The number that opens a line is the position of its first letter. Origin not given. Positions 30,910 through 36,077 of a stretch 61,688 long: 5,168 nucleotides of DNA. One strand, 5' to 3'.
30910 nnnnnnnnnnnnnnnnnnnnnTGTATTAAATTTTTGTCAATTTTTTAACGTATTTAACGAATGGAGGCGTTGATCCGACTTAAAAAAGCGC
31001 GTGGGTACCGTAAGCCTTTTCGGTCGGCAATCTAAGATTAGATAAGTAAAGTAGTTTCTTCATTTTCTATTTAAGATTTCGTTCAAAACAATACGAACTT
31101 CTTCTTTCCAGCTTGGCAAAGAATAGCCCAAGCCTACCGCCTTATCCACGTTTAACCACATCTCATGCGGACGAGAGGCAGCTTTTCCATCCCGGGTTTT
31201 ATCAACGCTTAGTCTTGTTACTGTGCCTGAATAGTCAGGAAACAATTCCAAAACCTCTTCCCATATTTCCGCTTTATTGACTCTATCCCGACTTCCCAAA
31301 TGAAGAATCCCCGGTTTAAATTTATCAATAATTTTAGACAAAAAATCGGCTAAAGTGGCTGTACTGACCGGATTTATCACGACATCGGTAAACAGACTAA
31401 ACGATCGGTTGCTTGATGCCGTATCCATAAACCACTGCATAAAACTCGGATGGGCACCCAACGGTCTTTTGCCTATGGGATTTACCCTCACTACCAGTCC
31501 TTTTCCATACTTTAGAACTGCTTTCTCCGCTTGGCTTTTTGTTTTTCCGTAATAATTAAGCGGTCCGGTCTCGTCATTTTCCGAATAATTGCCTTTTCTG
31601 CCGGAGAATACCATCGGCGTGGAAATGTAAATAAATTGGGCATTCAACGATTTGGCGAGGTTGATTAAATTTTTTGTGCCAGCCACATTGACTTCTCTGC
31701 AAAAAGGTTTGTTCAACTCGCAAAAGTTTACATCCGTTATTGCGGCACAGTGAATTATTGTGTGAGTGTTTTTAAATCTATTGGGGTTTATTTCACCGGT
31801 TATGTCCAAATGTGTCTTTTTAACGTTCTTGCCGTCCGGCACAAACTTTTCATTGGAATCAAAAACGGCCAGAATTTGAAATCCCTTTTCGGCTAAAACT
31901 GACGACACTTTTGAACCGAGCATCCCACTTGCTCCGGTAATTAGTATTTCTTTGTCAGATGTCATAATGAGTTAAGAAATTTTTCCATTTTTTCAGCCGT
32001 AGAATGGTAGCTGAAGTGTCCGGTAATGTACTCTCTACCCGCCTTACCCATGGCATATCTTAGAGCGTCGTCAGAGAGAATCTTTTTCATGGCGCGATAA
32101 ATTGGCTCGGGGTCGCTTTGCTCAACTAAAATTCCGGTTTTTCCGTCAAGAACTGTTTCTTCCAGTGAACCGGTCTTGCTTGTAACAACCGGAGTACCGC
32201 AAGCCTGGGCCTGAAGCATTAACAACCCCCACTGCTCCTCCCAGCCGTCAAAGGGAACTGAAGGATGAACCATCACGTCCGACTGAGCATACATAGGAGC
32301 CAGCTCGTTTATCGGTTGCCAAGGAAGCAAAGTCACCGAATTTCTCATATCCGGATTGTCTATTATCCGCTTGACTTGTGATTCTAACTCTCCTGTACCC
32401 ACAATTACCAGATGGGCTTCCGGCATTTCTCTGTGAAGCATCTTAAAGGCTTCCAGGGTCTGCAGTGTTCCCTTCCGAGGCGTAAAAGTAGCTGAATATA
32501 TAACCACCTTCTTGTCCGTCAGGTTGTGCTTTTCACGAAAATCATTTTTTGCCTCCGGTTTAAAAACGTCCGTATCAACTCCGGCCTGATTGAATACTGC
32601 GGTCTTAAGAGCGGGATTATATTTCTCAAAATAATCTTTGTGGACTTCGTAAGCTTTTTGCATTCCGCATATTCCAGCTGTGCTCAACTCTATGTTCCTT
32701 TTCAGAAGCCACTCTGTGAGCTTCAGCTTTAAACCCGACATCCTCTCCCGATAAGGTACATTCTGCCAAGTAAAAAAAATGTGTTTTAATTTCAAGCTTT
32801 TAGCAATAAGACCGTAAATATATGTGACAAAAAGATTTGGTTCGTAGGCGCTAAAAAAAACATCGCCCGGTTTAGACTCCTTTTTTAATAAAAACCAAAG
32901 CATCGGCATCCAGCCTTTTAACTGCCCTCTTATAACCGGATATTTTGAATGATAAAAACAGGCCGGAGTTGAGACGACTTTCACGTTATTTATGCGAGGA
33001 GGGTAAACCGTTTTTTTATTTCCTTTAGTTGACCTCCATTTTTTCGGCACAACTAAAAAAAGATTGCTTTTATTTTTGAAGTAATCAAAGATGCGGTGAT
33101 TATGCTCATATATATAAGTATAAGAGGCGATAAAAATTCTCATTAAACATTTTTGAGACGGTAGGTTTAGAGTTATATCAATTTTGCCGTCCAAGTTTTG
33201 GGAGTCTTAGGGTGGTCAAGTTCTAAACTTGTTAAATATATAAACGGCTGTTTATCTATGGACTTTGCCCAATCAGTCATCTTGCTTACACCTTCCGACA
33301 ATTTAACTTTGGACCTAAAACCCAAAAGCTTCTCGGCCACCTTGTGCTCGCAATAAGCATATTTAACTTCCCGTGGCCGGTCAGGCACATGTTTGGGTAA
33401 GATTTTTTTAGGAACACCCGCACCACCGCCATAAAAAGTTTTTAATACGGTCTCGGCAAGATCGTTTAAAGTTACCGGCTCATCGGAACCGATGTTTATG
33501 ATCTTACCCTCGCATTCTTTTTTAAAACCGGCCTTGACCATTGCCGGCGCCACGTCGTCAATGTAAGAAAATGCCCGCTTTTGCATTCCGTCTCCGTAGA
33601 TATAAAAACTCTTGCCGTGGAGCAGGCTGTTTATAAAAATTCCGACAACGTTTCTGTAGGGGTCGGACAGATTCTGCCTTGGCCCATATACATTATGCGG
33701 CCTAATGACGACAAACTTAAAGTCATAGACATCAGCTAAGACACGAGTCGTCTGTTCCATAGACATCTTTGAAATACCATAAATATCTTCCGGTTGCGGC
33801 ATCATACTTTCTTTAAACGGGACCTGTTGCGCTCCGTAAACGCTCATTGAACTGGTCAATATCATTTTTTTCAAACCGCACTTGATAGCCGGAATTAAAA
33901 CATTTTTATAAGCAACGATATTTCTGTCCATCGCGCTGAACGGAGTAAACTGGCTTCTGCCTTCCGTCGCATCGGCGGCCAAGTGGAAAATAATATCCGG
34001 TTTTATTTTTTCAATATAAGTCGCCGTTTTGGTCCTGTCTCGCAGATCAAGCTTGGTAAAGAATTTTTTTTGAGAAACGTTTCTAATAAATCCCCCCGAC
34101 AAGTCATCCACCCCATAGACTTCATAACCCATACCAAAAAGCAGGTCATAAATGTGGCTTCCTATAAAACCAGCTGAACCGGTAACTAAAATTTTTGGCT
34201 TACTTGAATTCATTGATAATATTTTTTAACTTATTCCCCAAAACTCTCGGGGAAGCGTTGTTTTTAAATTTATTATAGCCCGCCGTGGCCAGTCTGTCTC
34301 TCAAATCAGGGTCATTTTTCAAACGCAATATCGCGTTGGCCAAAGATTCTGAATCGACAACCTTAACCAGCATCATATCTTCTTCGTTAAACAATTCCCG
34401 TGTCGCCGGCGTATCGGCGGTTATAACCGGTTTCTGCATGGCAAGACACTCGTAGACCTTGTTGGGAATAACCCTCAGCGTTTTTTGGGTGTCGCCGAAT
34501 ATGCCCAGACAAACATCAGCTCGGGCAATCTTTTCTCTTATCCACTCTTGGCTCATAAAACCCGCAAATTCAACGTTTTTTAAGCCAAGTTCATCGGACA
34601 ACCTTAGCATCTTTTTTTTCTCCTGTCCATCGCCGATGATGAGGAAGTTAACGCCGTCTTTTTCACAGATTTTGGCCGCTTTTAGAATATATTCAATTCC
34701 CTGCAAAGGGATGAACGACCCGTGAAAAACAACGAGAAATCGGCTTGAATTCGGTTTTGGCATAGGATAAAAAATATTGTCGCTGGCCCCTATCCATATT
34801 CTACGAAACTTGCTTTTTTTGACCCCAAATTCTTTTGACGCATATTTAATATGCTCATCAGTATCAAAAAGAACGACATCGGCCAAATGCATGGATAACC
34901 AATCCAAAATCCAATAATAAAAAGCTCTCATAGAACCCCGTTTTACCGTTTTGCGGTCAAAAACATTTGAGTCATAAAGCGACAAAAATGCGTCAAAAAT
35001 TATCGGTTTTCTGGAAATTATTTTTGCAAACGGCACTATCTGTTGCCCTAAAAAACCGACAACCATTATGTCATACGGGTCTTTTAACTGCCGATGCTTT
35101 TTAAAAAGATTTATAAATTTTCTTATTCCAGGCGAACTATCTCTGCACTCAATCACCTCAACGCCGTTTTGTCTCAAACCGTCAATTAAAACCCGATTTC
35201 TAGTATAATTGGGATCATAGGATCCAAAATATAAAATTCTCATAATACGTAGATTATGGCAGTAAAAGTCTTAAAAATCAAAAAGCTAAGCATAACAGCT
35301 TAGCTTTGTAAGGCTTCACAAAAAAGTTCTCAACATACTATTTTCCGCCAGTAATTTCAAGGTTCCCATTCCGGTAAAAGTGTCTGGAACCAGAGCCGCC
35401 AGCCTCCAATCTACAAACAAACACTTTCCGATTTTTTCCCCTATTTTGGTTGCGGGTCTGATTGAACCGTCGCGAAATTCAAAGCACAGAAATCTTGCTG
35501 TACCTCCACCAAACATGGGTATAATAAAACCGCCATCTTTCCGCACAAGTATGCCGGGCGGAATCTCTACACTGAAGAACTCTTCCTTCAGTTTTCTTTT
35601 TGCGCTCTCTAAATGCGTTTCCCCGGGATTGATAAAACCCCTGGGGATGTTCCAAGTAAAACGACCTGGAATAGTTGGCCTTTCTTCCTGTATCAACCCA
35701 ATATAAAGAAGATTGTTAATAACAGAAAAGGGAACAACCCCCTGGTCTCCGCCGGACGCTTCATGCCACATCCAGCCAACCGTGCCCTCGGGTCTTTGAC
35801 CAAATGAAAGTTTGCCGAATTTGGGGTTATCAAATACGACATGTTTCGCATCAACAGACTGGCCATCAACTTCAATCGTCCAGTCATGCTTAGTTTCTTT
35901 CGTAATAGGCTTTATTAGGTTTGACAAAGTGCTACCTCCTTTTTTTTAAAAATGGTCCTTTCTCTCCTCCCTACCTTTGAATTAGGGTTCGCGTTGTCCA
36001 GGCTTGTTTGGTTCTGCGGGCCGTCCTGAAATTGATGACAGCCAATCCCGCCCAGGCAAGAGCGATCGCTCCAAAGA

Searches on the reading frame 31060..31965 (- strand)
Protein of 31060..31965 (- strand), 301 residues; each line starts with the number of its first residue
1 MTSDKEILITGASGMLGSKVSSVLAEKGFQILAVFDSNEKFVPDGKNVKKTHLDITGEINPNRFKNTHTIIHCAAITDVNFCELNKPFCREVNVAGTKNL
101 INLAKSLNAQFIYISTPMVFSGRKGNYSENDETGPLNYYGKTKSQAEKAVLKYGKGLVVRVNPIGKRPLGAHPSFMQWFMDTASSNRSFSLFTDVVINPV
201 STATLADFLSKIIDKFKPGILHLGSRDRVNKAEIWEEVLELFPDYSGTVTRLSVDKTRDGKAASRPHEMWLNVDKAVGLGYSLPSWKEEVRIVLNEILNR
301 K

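Call 9: search_protein_families(library=pfam, proteins=[window:31060-31965:-], max_evalue=0.001)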
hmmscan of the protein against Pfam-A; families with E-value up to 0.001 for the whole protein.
window:31060-31965:- (301 aa): 7 families
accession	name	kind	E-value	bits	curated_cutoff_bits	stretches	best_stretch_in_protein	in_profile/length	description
PF04321.23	RmlD_sub_bind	-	1.1e-45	156.4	27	1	6-297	2-285/287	RmlD substrate binding domain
PF01370.27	Epimerase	-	1.1e-17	64.7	20.9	1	7-155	1-158/240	NAD dependent epimerase/dehydratase family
PF07993.18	NAD_binding_4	-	7.3e-14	52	20.1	1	40-161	62-204/258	Male sterility protein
PF01073.25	3Beta_HSD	-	3.9e-12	46.2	22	1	8-152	1-159/280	3-beta hydroxysteroid dehydrogenase/isomerase family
PF02719.21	Polysacc_synt_2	-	1.7e-11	44.3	20.2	1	7-153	1-152/293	Polysaccharide biosynthesis protein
PF16363.11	GDP_Man_Dehyd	-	3.5e-09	37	27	1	8-155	1-169/332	GDP-mannose 4,6 dehydratase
PF13460.12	NAD_binding_10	-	0.00036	20.9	27.2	1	11-150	1-131/184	NAD(P)H-binding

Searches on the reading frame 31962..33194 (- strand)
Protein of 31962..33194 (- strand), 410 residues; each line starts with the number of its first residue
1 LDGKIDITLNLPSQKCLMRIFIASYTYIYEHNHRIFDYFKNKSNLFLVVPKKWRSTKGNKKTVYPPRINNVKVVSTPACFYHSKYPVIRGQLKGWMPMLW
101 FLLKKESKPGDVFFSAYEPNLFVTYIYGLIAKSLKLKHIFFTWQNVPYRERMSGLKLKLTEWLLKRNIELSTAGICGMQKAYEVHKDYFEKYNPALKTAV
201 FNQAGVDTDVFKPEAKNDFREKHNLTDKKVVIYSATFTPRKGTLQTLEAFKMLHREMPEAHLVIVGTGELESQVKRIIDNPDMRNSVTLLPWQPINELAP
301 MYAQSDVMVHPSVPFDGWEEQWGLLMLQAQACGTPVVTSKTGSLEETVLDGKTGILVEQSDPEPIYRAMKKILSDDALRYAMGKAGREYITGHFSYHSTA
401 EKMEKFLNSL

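Call 9: search_protein_families(library=pfam, proteins=[window:31962-33194:-], max_evalue=0.001)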
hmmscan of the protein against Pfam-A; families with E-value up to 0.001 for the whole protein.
window:31962-33194:- (410 aa): 4 families
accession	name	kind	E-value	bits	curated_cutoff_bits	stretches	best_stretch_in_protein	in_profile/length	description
PF00534.26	Glycos_transf_1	-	4.7e-37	127.6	26.4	1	217-388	3-171/172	Glycosyl transferases group 1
PF13692.12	Glyco_trans_1_4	-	1.4e-28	100.4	27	1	229-375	2-142/142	Glycosyl transferases group 1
PF13524.12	Glyco_trans_1_2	-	4.4e-09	36.9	25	1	252-404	8-143/144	Glycosyl transferase-like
PF20706.3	GT4-conflict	-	3.2e-05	23.5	26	1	238-342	209-314/385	Family 4 Glycosyltransferase in conflict systems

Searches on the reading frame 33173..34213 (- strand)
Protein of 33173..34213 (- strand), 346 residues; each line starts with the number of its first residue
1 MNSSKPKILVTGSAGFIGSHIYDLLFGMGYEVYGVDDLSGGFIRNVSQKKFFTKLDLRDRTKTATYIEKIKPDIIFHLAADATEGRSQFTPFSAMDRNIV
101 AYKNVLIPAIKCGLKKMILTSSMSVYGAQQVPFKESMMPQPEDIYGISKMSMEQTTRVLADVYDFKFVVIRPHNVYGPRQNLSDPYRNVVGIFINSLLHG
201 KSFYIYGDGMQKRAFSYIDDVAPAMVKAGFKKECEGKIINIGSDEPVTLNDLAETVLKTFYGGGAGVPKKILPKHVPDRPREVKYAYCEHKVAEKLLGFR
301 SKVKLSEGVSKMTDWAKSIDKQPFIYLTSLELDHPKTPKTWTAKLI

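Call 10: search_protein_families(library=pfam, proteins=[window:33173-34213:-], max_evalue=0.001)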
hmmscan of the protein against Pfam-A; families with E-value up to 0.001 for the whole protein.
window:33173-34213:- (346 aa): 6 families
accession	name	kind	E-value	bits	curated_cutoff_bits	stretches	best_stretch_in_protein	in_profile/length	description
PF01370.27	Epimerase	-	2.9e-51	174.6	20.9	1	8-242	1-240/240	NAD dependent epimerase/dehydratase family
PF16363.11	GDP_Man_Dehyd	-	1.4e-44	153.4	27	1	9-312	1-332/332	GDP-mannose 4,6 dehydratase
PF04321.23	RmlD_sub_bind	-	7.8e-16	58.4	27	1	7-264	2-235/287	RmlD substrate binding domain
PF01073.25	3Beta_HSD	-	3.7e-15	56.1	22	1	9-229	1-229/280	3-beta hydroxysteroid dehydrogenase/isomerase family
PF02719.21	Polysacc_synt_2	-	7.6e-13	48.7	20.2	1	8-259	1-246/293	Polysaccharide biosynthesis protein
PF07993.18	NAD_binding_4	-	1.2e-05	25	20.1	0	73-195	90-228/258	Male sterility protein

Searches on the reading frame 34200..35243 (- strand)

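Call 10: search_protein_families(library=pfam, proteins=[window:34200-35243:-], max_evalue=0.001)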
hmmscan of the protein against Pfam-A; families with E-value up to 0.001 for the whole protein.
window:34200-35243:- (347 aa): 3 families
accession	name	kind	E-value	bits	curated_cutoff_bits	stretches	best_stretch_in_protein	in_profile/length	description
PF00534.26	Glycos_transf_1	-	3.3e-21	76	26.4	1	165-324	12-171/172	Glycosyl transferases group 1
PF13692.12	Glyco_trans_1_4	-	1.7e-20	74.2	27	1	169-311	2-142/142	Glycosyl transferases group 1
PF13524.12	Glyco_trans_1_2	-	4.5e-11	43.3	25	1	193-329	10-132/144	Glycosyl transferase-like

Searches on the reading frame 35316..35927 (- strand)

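Call 10: search_protein_families(library=pfam, proteins=[window:35316-35927:-], max_evalue=0.001)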
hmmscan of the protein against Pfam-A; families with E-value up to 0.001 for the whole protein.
window:35316-35927:- (203 aa): 1 family
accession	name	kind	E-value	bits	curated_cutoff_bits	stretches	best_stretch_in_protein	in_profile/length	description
PF00293.34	NUDIX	-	9.7e-06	26.1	21.1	1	78-116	19-55/134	NUDIX domain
